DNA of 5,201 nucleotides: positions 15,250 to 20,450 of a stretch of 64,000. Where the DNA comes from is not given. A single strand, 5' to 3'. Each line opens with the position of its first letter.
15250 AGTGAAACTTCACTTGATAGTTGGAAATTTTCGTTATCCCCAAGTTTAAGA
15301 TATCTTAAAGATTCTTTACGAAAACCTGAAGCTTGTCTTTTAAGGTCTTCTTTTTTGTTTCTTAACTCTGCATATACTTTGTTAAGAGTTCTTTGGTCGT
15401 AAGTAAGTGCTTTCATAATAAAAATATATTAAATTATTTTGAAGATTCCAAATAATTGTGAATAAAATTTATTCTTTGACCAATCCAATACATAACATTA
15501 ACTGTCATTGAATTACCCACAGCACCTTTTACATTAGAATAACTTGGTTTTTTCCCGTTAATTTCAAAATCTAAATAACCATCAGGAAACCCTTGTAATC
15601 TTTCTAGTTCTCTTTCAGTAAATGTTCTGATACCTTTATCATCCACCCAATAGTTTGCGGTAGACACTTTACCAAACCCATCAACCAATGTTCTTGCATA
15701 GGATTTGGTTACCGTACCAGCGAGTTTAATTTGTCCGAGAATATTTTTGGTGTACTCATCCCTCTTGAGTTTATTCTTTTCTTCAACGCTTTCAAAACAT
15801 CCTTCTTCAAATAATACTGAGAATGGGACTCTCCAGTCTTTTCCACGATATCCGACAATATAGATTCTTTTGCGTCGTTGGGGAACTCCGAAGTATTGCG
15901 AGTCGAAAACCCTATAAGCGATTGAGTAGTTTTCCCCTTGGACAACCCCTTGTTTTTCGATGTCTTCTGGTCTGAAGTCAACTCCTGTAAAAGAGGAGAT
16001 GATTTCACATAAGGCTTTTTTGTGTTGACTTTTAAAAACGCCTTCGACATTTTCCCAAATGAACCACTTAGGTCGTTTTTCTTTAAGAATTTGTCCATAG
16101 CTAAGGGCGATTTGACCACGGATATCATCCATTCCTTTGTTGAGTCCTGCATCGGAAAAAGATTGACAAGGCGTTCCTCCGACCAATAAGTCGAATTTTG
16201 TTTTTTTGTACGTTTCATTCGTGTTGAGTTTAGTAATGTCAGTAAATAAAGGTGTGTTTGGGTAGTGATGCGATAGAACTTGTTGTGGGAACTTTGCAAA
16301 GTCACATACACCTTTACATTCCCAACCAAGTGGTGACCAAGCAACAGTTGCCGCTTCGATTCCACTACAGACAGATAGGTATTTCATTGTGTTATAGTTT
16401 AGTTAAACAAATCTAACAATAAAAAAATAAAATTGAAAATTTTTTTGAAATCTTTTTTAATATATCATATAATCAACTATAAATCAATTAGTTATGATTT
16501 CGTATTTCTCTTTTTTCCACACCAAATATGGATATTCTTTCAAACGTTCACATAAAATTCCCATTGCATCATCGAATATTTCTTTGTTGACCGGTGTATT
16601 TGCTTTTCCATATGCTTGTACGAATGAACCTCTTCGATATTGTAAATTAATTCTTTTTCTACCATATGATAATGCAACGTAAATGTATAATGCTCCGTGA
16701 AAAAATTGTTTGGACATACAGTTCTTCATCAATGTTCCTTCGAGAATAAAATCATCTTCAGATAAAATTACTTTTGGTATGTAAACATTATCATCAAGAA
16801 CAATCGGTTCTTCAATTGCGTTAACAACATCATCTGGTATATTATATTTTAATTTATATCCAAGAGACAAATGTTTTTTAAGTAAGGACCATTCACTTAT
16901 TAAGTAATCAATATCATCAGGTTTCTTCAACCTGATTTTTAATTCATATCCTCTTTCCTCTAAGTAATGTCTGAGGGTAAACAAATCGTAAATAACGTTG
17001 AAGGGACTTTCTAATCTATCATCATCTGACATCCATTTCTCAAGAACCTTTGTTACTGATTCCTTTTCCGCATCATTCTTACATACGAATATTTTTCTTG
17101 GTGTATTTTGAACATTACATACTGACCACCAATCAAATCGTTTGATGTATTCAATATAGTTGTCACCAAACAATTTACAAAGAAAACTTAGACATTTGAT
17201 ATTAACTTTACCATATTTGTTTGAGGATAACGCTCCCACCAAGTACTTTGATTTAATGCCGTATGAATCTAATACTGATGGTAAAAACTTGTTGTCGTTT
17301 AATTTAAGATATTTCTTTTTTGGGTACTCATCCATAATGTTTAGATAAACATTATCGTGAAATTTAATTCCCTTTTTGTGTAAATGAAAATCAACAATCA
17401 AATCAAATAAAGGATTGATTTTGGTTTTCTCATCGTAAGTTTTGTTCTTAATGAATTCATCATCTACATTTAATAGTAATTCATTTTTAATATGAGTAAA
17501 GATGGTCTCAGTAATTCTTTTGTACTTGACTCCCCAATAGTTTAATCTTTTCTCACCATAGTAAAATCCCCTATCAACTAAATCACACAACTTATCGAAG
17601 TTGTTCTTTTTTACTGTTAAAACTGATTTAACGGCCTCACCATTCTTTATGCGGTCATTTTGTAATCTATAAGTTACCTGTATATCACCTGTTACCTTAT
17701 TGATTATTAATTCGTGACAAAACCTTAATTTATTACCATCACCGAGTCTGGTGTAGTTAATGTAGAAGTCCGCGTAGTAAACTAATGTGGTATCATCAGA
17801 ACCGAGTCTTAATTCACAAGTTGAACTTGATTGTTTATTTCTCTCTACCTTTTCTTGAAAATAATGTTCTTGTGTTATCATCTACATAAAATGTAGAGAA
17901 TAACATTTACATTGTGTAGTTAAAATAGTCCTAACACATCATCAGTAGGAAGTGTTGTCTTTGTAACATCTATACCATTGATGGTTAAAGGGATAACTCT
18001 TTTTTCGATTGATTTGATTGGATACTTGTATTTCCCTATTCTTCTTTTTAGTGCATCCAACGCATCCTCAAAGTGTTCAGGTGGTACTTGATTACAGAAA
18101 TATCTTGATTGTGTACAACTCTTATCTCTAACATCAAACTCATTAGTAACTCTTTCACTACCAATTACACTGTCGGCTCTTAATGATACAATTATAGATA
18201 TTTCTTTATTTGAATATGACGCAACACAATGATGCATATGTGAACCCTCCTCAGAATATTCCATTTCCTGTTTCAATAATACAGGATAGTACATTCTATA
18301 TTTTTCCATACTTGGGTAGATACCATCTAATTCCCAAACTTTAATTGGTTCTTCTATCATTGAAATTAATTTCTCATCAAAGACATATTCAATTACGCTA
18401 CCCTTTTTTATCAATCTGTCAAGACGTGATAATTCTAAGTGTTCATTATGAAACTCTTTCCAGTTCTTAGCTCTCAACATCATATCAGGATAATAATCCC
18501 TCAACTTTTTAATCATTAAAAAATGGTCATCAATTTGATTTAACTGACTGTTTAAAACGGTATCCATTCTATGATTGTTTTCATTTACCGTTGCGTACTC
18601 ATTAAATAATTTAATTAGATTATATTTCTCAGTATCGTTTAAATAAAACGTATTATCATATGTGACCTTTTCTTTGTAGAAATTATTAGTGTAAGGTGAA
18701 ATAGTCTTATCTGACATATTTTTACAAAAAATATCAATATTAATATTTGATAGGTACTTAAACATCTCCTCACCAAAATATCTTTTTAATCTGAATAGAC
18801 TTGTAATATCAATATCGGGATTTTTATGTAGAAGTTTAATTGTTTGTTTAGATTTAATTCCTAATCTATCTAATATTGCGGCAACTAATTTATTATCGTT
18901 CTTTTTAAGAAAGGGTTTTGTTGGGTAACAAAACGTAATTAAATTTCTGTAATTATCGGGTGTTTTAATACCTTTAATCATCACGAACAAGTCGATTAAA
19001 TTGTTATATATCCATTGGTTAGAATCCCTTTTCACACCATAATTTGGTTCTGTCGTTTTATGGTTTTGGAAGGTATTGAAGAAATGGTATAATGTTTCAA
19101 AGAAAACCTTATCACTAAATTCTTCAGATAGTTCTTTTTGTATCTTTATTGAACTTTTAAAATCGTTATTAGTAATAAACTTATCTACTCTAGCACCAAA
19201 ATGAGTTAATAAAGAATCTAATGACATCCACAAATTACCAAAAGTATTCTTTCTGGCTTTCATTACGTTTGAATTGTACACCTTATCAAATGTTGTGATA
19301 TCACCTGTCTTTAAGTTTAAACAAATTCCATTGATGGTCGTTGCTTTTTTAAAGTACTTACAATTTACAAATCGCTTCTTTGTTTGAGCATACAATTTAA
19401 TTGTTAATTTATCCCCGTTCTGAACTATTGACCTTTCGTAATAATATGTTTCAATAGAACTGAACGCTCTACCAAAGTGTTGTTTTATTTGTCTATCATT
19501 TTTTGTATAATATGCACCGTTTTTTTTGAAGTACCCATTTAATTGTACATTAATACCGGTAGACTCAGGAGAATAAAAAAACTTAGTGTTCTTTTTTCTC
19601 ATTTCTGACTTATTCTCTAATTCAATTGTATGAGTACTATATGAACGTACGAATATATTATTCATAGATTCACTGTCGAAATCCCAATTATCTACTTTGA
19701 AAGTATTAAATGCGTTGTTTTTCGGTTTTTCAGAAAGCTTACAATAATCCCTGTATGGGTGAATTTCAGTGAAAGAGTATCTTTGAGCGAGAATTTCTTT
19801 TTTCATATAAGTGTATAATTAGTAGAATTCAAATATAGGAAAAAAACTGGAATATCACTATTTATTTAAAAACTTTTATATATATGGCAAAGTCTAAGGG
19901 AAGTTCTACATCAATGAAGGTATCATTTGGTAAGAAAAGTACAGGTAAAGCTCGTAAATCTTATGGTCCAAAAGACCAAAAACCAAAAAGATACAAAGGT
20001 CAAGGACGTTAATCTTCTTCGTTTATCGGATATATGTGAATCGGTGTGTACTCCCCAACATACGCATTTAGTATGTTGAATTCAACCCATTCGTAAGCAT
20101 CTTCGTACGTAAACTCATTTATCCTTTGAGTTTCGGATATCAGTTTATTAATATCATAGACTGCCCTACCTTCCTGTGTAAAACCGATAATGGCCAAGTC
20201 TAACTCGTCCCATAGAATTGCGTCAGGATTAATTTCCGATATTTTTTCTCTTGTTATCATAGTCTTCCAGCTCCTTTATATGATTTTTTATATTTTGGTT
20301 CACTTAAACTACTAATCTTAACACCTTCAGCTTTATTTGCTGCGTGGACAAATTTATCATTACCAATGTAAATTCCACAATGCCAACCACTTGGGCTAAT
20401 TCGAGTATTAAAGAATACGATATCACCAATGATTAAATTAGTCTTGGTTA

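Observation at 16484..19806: Pair of large adjacent paralogs (465 and 628 aa) of unknown function next to the C5 methyltransferase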

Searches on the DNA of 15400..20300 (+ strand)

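Call 6: search_dna_similar(query=window:15400-20300:+, collection=phages, mode=near, max_rows=20)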
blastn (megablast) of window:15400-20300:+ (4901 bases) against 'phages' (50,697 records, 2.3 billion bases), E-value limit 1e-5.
No match.

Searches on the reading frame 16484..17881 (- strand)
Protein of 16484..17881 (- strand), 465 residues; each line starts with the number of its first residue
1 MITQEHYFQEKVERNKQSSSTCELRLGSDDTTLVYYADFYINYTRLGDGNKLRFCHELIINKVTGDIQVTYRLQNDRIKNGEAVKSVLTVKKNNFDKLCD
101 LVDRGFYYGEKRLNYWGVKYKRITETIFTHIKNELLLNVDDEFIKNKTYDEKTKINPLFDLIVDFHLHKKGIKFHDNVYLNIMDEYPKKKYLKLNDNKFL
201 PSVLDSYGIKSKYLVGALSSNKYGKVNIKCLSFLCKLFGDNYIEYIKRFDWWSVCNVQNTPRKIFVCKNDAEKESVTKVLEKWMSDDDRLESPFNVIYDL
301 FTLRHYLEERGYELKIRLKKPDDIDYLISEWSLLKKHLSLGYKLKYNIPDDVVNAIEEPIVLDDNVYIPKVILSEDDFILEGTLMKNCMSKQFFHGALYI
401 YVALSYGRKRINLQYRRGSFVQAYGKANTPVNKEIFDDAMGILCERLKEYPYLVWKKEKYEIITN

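Call 4: search_protein_families(library=pfam, proteins=[window:16484-17881:-], max_evalue=1)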
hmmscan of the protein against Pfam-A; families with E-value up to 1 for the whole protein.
window:16484-17881:- (465 aa): 0 families

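Call 5: search_protein_families(library=phrogs, proteins=[window:16484-17881:-], max_evalue=0.1)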
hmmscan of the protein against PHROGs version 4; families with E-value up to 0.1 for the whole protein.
window:16484-17881:- (465 aa): 0 families

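Call 7: search_protein_families(library=ncbifam, proteins=[window:16484-17881:-], max_evalue=1)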
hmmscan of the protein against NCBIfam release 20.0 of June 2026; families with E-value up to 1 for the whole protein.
window:16484-17881:- (465 aa): 0 families

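Call 8: search_protein_families(library=padloc, proteins=[window:16484-17881:-], max_evalue=1)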
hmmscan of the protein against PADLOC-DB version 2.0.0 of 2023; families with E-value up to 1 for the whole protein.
window:16484-17881:- (465 aa): 0 families

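Call 14: find_homologous_proteins(query=window:16484-17881:-, max_evalue=0.001)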
Query window:16484-17881:- (465 aa): 547 proteins with E <= 0.001 among 4317 candidates; the best 120 are listed.
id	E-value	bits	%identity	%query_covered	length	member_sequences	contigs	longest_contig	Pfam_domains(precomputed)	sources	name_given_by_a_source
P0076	0.0e+0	1015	95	100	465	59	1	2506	-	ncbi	-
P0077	4.5e-252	855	79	100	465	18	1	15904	-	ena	-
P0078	1.9e-227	774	72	100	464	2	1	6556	-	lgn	-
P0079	1.0e-195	669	62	100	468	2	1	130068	-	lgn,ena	-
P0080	1.3e-190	652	62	100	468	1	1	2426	-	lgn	-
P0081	8.0e-190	650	62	100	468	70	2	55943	-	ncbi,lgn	-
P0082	5.2e-189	647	61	100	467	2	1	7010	-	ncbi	-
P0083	5.6e-183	627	58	100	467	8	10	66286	-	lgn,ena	-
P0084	1.2e-178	613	58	100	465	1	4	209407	-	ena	-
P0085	3.2e-152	526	52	99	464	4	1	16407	-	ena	-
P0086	2.4e-148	513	51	100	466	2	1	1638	-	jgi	jgi:hypothetical protein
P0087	3.7e-147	509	51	100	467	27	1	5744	-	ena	-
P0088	7.7e-147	508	50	100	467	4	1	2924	-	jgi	jgi:hypothetical protein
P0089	4.3e-146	505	49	100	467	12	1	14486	-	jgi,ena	jgi:hypothetical protein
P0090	4.7e-146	505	51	100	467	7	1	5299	-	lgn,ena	-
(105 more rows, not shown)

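Call 16: search_solved_structures(query=window:16484-17881:-, max_evalue=10)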
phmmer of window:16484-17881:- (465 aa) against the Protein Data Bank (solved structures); distinct sequences matched with E-value up to 10: 0.

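Call 20: search_dna_similar(query=window:16484-17881:-, collection=phages, mode=protein, max_rows=30, max_evalue=0.001)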
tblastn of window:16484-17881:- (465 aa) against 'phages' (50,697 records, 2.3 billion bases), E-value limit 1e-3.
No match.

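Call 36: predict_structure(alignment_id=A2)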
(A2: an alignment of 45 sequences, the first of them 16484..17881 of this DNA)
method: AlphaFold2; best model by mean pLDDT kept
length: 465 residues; sequences in the alignment: 45
mean_pLDDT: 90.7   pTM: 0.78
mean pLDDT of the five models: 90.7, 90.5, 90.3, 89.7, 87.9
residues with pLDDT >= 90: 345; 70-90: 107; 50-70: 12; < 50: 1
segments of 3 or more residues with pLDDT < 50: none
pLDDT, mean of each block of 10 residues (from residue 1): 94 83 96 97 81 96 96 76 76 95 94 92 96 88 82 88 93 81 89 92 92 88 83 95 93 88 93 95 84 93 95 91 93 92 93 96 95 95 92 92 95 95 93 94 96 92 63
secondary structure, 60 per line:
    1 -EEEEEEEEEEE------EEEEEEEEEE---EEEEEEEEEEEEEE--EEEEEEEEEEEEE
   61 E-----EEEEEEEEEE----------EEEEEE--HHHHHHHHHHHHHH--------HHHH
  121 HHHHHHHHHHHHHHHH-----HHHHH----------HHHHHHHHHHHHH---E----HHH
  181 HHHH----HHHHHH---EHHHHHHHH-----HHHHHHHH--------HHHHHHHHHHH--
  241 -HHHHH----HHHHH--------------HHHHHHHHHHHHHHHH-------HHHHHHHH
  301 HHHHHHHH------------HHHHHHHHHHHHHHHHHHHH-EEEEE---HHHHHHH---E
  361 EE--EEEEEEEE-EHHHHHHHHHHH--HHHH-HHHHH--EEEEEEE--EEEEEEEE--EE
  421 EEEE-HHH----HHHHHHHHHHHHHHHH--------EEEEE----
elements in order: E2-12 E19-28 E32-45 E48-61 E67-76 E87-92 H95-108 H117-136 H142-146 H157-169 H178-184 H189-194 H199-206 H212-219 H228-238 H242-246 H251-255 H270-285 H293-308 H321-340 E342-346 H350-356 E360-362 E365-372 H375-385 H388-391 H393-397 E400-406 E409-416 E419-424 H433-448 E457-461

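Call 56: search_solved_structures(query=A2, max_evalue=10, show_alignments=2)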
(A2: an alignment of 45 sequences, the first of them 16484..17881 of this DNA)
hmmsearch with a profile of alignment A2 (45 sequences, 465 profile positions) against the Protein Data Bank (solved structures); distinct sequences matched with E-value up to 10: 0.

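Call 90: search_protein_families(library=pfam, alignment_id=A2, max_evalue=1)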
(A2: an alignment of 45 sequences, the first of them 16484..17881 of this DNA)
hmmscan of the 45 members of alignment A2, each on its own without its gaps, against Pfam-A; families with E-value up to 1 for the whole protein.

A. member 1, window:16484-17881:- (465 aa): 0 families

B. families by the number of members that match (of 45 scanned): 22 families
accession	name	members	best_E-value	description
PF14284.11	PcfJ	5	0.0018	PcfJ-like protein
PF19610.4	DUF6115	5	0.0069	Family of unknown function (DUF6115)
PF19618.4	DUF6123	3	0.011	Family of unknown function (DUF6123)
PF13246.12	Cation_ATPase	1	0.0037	Cation transport ATPase (P-type)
PF11789.14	zf-Nse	1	0.0096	Zinc-finger of the MIZ type in Nse subunit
PF11962.13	Peptidase_G2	1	0.0096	Peptidase_G2, IMC autoproteolytic cleavage domain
PF10014.15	2OG-Fe_Oxy_2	1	0.026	2OG-Fe dioxygenase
PF16303.10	DUF4945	1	0.038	Domain of unknown function (DUF4945)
PF21984.2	DnaD_N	1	0.049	DnaD N-terminal domain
PF16158.11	N_BRCA1_IG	1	0.055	Ig-like domain from next to BRCA1 gene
PF05096.18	Glu_cyclase_2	1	0.061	Glutamine cyclotransferase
PF05608.18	RTE1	1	0.1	RTE1-like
PF13710.12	ACT_5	1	0.11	ACT domain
PF01043.26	SecA_PP_bind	1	0.11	SecA preprotein cross-linking domain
PF09984.15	sCache_4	1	0.11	Single cache domain 4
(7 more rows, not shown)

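Call 103: find_related_loci(query=A2, collection=viral_contigs, flank=7000)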
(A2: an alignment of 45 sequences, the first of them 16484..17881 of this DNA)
Query A2 (465 aa) in viral_contigs; peptide patterns used: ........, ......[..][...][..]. (x = any residue, [..] = any of these).
295 stretches matched a pattern; 197 encode a relative of the query (tblastn E <= 1e-3); the best 80 are kept; 80 distinct loci.
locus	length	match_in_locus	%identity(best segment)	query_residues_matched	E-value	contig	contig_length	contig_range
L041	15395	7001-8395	99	1-465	0e+0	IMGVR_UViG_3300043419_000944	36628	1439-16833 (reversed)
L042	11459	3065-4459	99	1-465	0e+0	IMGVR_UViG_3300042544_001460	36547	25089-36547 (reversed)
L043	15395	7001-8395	99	1-465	0e+0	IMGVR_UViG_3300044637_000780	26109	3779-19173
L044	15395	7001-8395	98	1-465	0e+0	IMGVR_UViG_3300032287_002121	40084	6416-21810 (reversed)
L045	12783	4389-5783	96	1-465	0e+0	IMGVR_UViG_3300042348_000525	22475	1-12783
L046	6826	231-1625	96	1-465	0e+0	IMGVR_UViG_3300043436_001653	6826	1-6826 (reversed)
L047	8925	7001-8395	96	1-465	0e+0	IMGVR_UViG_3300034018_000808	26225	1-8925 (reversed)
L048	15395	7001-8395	95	1-465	0e+0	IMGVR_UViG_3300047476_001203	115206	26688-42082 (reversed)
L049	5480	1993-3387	95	1-465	0e+0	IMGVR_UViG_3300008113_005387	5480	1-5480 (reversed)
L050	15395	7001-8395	95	1-465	0e+0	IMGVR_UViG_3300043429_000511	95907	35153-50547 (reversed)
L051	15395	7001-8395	79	1-465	0e+0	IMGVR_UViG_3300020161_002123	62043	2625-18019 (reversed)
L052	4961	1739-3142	62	1-465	0e+0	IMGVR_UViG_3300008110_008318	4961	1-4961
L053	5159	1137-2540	62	1-465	0e+0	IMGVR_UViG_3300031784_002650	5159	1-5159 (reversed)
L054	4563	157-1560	62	1-465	0e+0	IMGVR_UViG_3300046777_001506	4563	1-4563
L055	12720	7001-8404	61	1-465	0e+0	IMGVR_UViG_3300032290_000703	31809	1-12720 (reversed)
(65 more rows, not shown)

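Call 117: list_cluster_members(proteins=[P0076, P0009, P0025, P0081])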
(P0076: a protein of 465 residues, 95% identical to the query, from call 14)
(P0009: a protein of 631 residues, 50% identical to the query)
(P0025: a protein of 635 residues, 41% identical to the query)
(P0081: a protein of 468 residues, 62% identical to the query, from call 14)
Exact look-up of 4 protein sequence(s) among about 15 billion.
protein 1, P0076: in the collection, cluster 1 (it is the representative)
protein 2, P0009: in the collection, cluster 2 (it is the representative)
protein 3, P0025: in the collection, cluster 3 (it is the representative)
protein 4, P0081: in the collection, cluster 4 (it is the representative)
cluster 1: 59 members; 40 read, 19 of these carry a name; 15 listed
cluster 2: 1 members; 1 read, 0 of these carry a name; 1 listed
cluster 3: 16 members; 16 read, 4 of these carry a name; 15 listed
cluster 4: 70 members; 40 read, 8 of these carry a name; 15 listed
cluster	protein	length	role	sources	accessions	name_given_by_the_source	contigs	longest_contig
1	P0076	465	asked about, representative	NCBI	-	-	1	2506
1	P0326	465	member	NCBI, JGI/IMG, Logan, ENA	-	hypothetical protein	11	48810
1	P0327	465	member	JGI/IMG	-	hypothetical protein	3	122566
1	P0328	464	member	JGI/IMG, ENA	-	hypothetical protein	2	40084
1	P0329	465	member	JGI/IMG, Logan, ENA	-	hypothetical protein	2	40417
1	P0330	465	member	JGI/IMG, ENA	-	hypothetical protein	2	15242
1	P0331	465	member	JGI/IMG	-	hypothetical protein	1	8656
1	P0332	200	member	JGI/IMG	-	hypothetical protein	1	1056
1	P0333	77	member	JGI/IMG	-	hypothetical protein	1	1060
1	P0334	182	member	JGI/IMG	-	hypothetical protein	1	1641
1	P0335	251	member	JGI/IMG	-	hypothetical protein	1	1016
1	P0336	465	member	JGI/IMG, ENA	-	hypothetical protein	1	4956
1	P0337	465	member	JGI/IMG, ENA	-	hypothetical protein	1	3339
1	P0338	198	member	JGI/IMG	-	hypothetical protein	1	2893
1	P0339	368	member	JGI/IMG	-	hypothetical protein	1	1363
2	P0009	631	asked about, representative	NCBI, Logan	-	-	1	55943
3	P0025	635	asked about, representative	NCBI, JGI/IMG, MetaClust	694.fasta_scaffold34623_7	hypothetical protein | \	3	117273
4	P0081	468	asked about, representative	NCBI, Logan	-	-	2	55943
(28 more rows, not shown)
